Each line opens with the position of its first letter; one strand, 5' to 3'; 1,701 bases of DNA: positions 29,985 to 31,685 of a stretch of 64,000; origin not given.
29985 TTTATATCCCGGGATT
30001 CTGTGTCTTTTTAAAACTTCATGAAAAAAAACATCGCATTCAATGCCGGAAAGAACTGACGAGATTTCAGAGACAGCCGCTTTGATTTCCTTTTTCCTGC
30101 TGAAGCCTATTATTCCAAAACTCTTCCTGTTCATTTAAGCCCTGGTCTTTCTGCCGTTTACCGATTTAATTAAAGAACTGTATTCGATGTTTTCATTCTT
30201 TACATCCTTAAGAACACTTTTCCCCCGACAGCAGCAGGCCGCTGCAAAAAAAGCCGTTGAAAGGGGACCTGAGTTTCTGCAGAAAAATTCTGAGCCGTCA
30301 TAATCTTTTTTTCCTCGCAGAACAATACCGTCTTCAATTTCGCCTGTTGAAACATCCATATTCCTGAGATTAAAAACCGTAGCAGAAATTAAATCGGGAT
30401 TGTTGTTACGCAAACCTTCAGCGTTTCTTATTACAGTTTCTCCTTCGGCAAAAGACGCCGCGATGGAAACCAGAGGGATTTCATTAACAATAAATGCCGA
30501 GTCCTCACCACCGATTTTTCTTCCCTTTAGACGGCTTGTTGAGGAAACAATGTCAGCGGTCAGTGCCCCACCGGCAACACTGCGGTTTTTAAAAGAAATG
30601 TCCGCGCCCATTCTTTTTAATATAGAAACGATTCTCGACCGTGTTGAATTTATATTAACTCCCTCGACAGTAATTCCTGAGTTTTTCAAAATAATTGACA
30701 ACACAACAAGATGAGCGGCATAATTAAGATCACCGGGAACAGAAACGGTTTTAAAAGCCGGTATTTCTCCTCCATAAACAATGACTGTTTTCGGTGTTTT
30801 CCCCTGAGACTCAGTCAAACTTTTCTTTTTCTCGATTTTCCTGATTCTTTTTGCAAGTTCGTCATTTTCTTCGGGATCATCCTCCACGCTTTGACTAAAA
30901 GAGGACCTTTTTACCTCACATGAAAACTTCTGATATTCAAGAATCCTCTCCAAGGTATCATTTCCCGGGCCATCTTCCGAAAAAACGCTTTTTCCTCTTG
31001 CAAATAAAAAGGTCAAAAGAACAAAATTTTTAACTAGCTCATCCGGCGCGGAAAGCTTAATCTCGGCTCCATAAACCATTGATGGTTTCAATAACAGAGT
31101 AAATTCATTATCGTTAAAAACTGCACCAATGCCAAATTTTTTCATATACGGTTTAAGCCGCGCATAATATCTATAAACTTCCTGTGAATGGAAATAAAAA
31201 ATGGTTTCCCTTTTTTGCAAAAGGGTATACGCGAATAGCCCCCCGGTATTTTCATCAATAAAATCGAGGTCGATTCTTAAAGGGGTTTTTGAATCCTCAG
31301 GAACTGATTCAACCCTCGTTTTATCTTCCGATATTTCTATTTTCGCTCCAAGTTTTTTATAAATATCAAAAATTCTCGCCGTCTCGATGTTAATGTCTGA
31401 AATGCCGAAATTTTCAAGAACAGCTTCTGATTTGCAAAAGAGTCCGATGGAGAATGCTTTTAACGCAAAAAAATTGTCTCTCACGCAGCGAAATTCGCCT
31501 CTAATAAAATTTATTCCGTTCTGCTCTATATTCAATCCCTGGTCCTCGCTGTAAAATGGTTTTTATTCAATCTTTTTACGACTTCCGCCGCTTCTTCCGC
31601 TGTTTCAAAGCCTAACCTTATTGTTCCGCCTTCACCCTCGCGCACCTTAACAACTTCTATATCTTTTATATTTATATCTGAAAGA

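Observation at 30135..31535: EPSP-synthase-fold protein missing the canonical catalytic residues, adjacent to tyrA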

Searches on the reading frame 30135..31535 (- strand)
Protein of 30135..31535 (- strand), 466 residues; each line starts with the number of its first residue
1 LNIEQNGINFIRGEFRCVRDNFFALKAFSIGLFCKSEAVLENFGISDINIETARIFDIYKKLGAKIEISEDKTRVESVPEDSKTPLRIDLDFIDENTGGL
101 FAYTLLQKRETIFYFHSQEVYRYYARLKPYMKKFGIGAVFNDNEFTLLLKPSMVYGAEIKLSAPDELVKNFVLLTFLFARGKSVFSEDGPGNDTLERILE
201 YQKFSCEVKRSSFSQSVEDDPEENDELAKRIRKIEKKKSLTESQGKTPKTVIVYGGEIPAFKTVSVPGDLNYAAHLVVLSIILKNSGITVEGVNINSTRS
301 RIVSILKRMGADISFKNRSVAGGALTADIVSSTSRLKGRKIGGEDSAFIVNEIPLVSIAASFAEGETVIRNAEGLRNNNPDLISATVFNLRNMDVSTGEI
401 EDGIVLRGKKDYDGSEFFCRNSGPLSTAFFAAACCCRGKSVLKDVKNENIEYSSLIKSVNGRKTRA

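Call 3: search_protein_families(library=pfam, proteins=[window:30135-31535:-], max_evalue=0.01)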
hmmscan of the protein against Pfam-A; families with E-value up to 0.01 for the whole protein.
window:30135-31535:- (466 aa): 1 family
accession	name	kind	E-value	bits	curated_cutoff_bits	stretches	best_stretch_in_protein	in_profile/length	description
PF00275.25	EPSP_synthase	-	3.7e-24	85.7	22.8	1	246-446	212-404/417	EPSP synthase (3-phosphoshikimate 1-carboxyvinyltransferase)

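Call 4: search_protein_families(library=ncbifam, proteins=[window:30135-31535:-], max_evalue=0.01)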
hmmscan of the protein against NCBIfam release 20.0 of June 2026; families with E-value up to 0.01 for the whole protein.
window:30135-31535:- (466 aa): 6 families
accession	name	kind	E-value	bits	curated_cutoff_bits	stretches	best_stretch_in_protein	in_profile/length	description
NF011381.1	PRK14806.1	equivalog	9.3e-42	143.2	902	1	250-456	515-720/733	bifunctional prephenate dehydrogenase/3-phosphoshikimate 1-carboxyvinyltransferase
TIGR01356.1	aroA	equivalog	8.3e-33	113.8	287.25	1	243-444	202-394/415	3-phosphoshikimate 1-carboxyvinyltransferase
NF008816.0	PRK11860.1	equivalog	9.6e-07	27.3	943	1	251-404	228-373/662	bifunctional 3-phosphoshikimate 1-carboxyvinyltransferase/cytidylate kinase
TIGR01072.1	murA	equivalog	3e-06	26.3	392.7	1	245-375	287-396/416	UDP-N-acetylglucosamine 1-carboxyvinyltransferase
NF006873.0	PRK09369.1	subfamily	1.3e-05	24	297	1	246-372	288-393/419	UDP-N-acetylglucosamine 1-carboxyvinyltransferase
NF009470.0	PRK12830.1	equivalog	0.0011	17.7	552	0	260-320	12-71/417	UDP-N-acetylglucosamine 1-carboxyvinyltransferase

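Call 5: search_solved_structures(query=window:30135-31535:-, max_evalue=1, show_alignments=3)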
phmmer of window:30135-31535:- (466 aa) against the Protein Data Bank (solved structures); distinct sequences matched with E-value up to 1: 45.
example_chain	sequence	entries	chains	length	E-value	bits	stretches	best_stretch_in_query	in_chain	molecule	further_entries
3tr1_A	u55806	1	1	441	7.3e-32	114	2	248-457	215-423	3-phosphoshikimate 1-carboxyvinyltransferase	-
3roi_A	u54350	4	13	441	7.7e-32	114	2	248-457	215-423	3-phosphoshikimate 1-carboxyvinyltransferase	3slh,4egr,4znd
4gfp_A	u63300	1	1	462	9.5e-32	113.7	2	249-457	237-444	3-phosphoshikimate 1-carboxyvinyltransferase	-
3rmt_A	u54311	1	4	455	4.6e-31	111.4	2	248-416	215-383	3-phosphoshikimate 1-carboxyvinyltransferase 1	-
5buf_A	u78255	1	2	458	1.1e-25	93.6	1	249-419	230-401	3-phosphoshikimate 1-carboxyvinyltransferase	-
5bs5_A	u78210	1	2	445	1.2e-25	93.6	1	249-419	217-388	3-phosphoshikimate 1-carboxyvinyltransferase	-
2ggd_A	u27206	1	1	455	1.9e-21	79.7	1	249-414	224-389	3-phosphoshikimate 1-carboxyvinyltransferase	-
2gg4_A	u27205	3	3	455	2e-21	79.7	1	259-414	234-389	3-phosphoshikimate 1-carboxyvinyltransferase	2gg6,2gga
2pqd_A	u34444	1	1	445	3.7e-21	78.8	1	249-414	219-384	3-phosphoshikimate 1-carboxyvinyltransferase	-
2pqb_A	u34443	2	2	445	3.7e-21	78.8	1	249-414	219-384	3-phosphoshikimate 1-carboxyvinyltransferase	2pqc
1rf4_A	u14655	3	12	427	1e-19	74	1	249-419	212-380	5-enolpyruvylshikimate-3-phosphate synthase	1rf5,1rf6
4n3p_A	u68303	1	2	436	1.1e-17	67.3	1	249-418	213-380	Serine Hydrolase OSH18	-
7pxy_A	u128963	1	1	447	0.00032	23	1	263-435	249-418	3-phosphoshikimate 1-carboxyvinyltransferase, chloroplastic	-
5ujs_A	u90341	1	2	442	0.0012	21.1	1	263-321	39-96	UDP-N-acetylglucosamine 1-carboxyvinyltransferase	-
5xwb_A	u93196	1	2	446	0.0012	21.1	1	247-429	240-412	3-phosphoshikimate 1-carboxyvinyltransferase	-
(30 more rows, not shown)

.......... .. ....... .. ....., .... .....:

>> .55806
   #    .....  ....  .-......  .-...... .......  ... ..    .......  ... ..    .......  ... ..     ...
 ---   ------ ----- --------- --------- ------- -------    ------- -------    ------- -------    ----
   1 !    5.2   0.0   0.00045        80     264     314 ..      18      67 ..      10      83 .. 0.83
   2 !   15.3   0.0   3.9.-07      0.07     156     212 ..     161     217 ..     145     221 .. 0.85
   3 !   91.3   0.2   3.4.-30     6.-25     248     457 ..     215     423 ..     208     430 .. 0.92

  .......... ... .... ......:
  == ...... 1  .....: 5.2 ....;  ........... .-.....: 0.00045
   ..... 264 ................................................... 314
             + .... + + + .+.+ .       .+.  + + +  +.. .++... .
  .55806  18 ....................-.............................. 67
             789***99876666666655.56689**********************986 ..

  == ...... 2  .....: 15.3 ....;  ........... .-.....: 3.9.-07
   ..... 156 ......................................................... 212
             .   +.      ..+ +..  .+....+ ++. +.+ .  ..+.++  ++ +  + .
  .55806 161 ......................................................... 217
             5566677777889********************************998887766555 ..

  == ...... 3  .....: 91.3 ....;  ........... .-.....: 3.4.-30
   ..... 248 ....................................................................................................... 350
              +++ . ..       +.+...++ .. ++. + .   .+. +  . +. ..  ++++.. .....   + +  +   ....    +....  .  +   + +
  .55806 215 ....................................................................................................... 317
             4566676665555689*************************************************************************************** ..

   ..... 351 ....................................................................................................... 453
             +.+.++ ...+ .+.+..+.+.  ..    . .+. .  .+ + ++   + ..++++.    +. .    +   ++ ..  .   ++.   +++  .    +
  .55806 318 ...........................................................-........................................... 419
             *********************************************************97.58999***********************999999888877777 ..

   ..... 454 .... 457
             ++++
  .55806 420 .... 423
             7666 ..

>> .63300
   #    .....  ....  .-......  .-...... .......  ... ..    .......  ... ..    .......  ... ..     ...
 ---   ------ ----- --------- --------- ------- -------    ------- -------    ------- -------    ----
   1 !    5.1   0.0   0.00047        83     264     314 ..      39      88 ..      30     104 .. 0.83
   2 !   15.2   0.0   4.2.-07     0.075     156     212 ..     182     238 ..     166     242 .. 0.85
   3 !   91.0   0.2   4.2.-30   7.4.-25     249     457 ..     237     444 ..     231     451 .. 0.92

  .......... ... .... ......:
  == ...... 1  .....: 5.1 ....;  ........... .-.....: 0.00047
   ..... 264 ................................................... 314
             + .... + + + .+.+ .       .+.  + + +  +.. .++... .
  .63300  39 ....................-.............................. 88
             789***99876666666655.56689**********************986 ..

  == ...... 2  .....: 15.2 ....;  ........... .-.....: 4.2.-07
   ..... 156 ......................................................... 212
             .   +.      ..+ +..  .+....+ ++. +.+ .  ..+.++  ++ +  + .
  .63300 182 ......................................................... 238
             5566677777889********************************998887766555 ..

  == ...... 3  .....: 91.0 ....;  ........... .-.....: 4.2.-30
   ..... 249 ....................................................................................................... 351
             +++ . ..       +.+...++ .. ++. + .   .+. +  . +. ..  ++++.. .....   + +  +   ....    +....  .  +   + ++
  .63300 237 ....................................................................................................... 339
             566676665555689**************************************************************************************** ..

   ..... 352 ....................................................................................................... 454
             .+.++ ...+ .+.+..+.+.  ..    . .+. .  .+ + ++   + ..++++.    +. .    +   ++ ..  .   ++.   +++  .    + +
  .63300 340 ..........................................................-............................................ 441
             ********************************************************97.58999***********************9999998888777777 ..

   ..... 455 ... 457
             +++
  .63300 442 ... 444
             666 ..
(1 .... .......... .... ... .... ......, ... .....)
